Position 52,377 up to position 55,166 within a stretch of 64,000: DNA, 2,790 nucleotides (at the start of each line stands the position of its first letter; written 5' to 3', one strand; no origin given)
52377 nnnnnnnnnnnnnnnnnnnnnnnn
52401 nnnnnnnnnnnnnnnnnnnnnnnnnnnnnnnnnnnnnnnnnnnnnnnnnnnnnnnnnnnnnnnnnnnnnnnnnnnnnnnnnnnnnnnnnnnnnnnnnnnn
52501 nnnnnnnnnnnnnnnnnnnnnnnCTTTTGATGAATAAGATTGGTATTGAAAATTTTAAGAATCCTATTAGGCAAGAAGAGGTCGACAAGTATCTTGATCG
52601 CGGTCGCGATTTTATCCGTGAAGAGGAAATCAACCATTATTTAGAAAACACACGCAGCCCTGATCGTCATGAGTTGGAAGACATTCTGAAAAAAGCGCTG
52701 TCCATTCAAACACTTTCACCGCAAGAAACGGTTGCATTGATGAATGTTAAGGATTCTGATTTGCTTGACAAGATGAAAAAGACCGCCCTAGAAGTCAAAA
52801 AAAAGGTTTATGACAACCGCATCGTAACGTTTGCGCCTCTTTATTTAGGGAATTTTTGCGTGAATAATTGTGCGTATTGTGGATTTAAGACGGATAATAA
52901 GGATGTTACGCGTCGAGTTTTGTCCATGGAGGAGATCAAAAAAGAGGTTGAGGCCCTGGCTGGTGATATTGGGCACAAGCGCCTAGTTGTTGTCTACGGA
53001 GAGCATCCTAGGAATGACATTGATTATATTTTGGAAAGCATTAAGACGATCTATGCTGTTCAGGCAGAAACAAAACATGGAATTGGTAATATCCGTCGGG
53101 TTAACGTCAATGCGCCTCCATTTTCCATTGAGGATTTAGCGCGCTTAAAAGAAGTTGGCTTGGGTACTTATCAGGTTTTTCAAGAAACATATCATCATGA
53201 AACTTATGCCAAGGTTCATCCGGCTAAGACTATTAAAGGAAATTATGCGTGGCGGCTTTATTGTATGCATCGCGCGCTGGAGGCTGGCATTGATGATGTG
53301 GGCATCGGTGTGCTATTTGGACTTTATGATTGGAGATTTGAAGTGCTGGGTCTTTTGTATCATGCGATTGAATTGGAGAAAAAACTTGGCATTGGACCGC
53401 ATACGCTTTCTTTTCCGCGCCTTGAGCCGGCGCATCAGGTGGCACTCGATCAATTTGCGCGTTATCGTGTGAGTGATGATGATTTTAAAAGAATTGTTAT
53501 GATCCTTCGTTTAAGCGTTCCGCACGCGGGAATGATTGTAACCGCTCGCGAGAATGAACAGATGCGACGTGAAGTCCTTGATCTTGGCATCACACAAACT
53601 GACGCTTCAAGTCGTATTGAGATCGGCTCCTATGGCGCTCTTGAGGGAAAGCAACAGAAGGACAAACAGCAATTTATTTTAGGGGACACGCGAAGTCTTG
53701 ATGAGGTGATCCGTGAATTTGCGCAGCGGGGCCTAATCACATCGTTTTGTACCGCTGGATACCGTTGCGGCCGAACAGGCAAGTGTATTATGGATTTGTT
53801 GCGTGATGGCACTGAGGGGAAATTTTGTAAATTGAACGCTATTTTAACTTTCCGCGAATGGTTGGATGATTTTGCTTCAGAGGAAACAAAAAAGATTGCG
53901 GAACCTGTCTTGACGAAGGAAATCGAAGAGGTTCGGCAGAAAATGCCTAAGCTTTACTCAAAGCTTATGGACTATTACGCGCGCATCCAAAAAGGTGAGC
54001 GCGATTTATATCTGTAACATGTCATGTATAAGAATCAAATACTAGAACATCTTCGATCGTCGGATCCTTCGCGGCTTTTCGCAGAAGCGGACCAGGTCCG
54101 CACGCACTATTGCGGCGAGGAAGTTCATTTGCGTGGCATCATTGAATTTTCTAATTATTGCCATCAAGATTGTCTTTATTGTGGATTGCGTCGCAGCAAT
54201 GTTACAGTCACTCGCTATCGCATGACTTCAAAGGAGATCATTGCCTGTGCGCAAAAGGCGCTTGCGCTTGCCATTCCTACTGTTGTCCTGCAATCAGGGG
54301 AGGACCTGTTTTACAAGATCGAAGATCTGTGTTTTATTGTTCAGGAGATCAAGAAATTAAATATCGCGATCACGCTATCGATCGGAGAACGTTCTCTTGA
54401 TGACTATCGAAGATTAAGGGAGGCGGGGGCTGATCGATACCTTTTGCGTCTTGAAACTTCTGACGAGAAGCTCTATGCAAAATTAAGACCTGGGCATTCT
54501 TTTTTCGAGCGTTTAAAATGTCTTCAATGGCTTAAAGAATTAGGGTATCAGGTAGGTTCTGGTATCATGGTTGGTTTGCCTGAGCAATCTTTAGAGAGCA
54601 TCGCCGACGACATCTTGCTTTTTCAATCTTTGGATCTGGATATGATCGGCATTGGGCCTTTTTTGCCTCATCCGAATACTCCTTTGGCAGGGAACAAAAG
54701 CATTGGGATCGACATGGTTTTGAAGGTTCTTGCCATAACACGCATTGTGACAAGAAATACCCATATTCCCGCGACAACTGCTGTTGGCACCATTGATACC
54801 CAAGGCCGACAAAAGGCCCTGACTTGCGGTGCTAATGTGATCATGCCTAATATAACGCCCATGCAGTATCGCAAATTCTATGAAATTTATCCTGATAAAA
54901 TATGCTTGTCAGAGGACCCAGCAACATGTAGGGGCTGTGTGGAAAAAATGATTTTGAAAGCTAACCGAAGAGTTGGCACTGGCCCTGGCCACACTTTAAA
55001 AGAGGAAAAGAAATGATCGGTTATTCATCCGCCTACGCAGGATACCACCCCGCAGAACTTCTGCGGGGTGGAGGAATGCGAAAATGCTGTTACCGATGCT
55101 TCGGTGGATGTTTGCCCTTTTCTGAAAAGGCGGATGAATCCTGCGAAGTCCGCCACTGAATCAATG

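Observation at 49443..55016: Complete HydE/F/G maturation cluster headed by a TM1266-like regulator and an aspartase-like gene, behind a terminator-containing leader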

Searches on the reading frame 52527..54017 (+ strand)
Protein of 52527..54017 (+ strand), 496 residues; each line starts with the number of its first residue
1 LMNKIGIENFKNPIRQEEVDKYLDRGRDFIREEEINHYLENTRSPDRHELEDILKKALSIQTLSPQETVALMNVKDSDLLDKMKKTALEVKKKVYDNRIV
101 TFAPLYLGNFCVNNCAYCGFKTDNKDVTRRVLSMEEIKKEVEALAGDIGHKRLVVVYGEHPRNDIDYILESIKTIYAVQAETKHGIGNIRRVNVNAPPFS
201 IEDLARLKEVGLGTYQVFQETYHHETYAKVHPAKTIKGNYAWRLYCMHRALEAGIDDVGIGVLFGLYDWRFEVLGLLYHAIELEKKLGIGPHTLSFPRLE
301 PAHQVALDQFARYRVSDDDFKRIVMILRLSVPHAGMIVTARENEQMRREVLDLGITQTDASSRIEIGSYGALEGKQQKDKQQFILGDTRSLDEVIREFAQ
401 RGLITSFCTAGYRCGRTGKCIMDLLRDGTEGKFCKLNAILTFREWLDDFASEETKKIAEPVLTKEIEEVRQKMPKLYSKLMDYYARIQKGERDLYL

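Call 3: search_protein_families(library=pfam, proteins=[window:52527-54017:+])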
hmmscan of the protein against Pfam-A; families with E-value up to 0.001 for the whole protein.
window:52527-54017:+ (496 aa): 2 families
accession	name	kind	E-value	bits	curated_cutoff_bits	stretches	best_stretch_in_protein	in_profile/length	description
PF04055.27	Radical_SAM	-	1.4e-19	71.3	29.5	1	107-265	3-153/166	Radical SAM superfamily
PF06968.18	BATS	-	1.2e-14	54.7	22.2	1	295-403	1-87/88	Biotin and Thiamin Synthesis associated domain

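Call 69: search_protein_families(library=ncbifam, proteins=[window:52527-54017:+], max_evalue=0.00001)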
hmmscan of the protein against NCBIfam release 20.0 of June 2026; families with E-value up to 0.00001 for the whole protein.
window:52527-54017:+ (496 aa): 16 families
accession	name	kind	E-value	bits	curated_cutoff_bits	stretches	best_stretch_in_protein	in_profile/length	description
TIGR03955.1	rSAM_HydG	equivalog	1.1e-142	475.8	312.15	1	26-494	8-468/470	[FeFe] hydrogenase H-cluster radical SAM maturase HydG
TIGR02351.2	thiH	equivalog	5.1e-75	252.8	380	1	51-403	23-356/364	2-iminoacetate synthase ThiH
TIGR04158.1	rSAM_MIA_synth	equivalog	1.7e-23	83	400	1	68-391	27-347/368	3-methyl-2-indolic acid synthase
TIGR03910.1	pyrrolys_PylB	equivalog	1.9e-22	79.7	348.2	1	48-246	3-196/347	methylornithine synthase PylB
TIGR03956.1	rSAM_HydE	equivalog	1.2e-20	74.1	254.6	1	59-292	7-229/340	[FeFe] hydrogenase H-cluster radical SAM maturase HydE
TIGR03699.1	menaquin_MqnC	equivalog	1.4e-13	50.5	428.1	1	62-214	2-156/342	cyclic dehypoxanthinyl futalosine synthase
NF006277.0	PRK08445.1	equivalog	2.2e-12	46.5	576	1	64-212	5-155/348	dehypoxanthine futalosine cyclase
TIGR00423.1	TIGR00423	subfamily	1.3e-10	41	260.25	1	108-180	12-83/310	CofH family radical SAM protein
TIGR03700.1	mena_SCO4494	equivalog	4.5e-10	39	434.55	1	54-178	2-124/351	aminofutalosine synthase MqnE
NF005609.0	PRK07360.1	equivalog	5.4e-10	38.6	426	1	48-177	6-137/374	7,8-didemethyl-8-hydroxy-5-deazariboflavin synthase subunit CofH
TIGR03551.1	F420_cofH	equivalog_domain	6.9e-10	38.3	374.1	1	66-214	4-154/345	5-amino-6-(D-ribitylamino)uracil--L-tyrosine 4-hydroxyphenyl transferase CofH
TIGR00433.2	bioB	equivalog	2.8e-09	36.7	225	1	63-380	3-297/307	biotin synthase BioB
TIGR03550.1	F420_cofG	equivalog_domain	1.3e-07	31.1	213.35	1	107-173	10-75/322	7,8-didemethyl-8-hydroxy-5-deazariboflavin synthase CofG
NF004884.0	PRK06245.1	equivalog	3.2e-07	29.6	209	1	95-175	6-86/340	7,8-didemethyl-8-hydroxy-5-deazariboflavin synthase subunit CofG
NF045502.1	variant_rSAM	domain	2.3e-06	26.8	125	1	113-235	144-268/357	radical SAM protein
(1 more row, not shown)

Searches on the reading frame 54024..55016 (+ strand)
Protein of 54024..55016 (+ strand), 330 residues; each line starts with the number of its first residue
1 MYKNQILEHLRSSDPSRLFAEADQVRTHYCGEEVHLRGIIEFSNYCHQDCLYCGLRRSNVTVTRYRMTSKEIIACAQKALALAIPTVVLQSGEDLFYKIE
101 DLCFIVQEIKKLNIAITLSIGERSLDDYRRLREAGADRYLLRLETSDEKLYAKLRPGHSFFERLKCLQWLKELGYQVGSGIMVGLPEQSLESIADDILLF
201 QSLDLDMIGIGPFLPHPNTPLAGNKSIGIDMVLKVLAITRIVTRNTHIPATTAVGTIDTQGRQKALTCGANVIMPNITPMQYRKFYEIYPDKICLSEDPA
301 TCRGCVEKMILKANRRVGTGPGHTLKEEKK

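Call 3: search_protein_families(library=pfam, proteins=[window:54024-55016:+])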
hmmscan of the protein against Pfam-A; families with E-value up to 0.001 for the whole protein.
window:54024-55016:+ (330 aa): 1 family
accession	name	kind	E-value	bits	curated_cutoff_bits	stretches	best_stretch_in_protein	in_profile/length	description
PF04055.27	Radical_SAM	-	1.1e-22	81.4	29.5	1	40-197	1-163/166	Radical SAM superfamily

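Call 69: search_protein_families(library=ncbifam, proteins=[window:54024-55016:+], max_evalue=0.00001)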
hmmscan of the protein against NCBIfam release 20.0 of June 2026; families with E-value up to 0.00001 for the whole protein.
window:54024-55016:+ (330 aa): 19 families
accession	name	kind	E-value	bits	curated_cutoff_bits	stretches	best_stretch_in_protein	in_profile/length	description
TIGR03956.1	rSAM_HydE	equivalog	3.1e-108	362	254.6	1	5-318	18-334/340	[FeFe] hydrogenase H-cluster radical SAM maturase HydE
TIGR03910.1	pyrrolys_PylB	equivalog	4.1e-47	160.8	348.2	1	11-279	31-302/347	methylornithine synthase PylB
TIGR00433.2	bioB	equivalog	1.9e-34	119.3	225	1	9-274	13-282/307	biotin synthase BioB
TIGR03957.1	rSAM_HmdB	equivalog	2.7e-20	72.8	320.9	1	8-276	11-284/317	5,10-methenyltetrahydromethanopterin hydrogenase cofactor biosynthesis protein HmdB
TIGR02351.2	thiH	equivalog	1.3e-14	54.1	380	1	20-192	57-233/364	2-iminoacetate synthase ThiH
TIGR03551.1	F420_cofH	equivalog_domain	7.5e-14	51.3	374.1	1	4-112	4-115/345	5-amino-6-(D-ribitylamino)uracil--L-tyrosine 4-hydroxyphenyl transferase CofH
NF006308.0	PRK08508.1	equivalog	3.4e-13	49.4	377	1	43-273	14-247/279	biotin synthase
TIGR03955.1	rSAM_HydG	equivalog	5.4e-13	48.2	312.15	1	16-187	65-247/470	[FeFe] hydrogenase H-cluster radical SAM maturase HydG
NF005609.0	PRK07360.1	equivalog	2.4e-11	43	426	1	12-111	35-137/374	7,8-didemethyl-8-hydroxy-5-deazariboflavin synthase subunit CofH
TIGR03699.1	menaquin_MqnC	equivalog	4.3e-11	42.2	428.1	1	4-116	6-121/342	cyclic dehypoxanthinyl futalosine synthase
NF001199.0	PRK00164.2-1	equivalog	2.4e-09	36.8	231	1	40-157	16-132/308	GTP 3',8-cyclase MoaA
TIGR00423.1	TIGR00423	subfamily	4e-09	36.2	260.25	1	40-117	9-86/310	CofH family radical SAM protein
TIGR02668.1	moaA_archaeal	equivalog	4.9e-09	35.6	325.25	1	40-164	14-137/303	GTP 3',8-cyclase MoaA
NF006687.0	PRK09234.1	equivalog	1.5e-08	33.3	1018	1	13-111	506-606/849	bifunctional FO biosynthesis protein CofGH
NF053743.1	LipS2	equivalog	4.5e-08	32.9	270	1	43-231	30-220/292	LipS2 family lipoyl synthase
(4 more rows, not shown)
